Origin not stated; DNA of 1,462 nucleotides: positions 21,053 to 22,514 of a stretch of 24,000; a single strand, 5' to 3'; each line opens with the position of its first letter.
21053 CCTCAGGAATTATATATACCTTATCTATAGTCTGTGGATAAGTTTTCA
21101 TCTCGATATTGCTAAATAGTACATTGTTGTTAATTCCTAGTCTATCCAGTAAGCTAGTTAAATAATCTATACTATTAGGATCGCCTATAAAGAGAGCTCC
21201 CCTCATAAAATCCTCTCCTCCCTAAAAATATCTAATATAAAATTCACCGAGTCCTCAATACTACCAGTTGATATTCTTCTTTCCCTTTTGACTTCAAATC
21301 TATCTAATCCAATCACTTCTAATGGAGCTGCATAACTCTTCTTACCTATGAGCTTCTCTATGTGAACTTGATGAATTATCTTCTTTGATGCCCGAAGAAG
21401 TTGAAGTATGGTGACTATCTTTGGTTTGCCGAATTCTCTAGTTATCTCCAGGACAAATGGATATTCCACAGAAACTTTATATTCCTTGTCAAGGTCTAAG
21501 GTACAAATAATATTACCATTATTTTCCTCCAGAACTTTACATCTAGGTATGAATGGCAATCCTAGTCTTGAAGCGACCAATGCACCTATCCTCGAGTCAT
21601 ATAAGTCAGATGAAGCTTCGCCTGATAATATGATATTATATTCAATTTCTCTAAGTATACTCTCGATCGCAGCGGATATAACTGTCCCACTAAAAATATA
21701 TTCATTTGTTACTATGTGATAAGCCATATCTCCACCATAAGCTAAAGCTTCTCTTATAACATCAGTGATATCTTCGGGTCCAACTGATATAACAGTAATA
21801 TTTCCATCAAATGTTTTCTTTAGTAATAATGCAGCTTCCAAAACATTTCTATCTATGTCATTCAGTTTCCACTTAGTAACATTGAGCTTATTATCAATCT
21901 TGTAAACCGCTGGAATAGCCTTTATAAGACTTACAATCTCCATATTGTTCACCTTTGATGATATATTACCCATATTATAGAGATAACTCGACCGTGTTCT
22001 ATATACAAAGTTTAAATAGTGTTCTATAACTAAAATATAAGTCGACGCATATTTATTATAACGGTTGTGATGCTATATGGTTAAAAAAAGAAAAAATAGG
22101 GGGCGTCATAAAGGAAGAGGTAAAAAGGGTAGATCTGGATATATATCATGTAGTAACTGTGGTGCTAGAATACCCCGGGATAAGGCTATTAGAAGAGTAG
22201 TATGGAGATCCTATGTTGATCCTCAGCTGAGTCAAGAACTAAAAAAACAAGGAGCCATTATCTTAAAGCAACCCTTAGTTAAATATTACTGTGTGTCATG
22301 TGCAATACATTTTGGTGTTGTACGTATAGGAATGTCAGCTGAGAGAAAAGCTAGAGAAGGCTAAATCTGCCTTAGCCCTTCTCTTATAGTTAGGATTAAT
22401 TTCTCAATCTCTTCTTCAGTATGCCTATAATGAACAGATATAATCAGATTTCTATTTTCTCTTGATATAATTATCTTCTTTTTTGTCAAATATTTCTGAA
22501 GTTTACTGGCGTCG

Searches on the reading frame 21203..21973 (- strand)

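Call 83: search_protein_families(library=pfam, proteins=[window:21203-21973:-], max_evalue=0.001)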
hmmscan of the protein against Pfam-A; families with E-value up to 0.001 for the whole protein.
window:21203-21973:- (256 aa): 1 family
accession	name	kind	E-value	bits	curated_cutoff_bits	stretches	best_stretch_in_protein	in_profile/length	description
PF01012.27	ETF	-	5.2e-18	65.9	26.7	1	34-163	10-137/181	Electron transfer flavoprotein domain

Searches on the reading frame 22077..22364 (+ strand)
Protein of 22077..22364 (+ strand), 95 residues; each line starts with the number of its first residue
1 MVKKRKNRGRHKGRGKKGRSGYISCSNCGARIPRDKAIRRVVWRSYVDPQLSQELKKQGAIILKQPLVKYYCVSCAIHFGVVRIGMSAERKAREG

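Call 83: search_protein_families(library=pfam, proteins=[window:22077-22364:+], max_evalue=0.001)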
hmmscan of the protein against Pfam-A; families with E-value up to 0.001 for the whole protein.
window:22077-22364:+ (95 aa): 1 family
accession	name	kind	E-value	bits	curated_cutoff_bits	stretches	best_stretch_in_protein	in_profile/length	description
PF01283.25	Ribosomal_S26e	-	5.7e-22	78.6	27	1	1-94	1-96/108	Ribosomal protein S26e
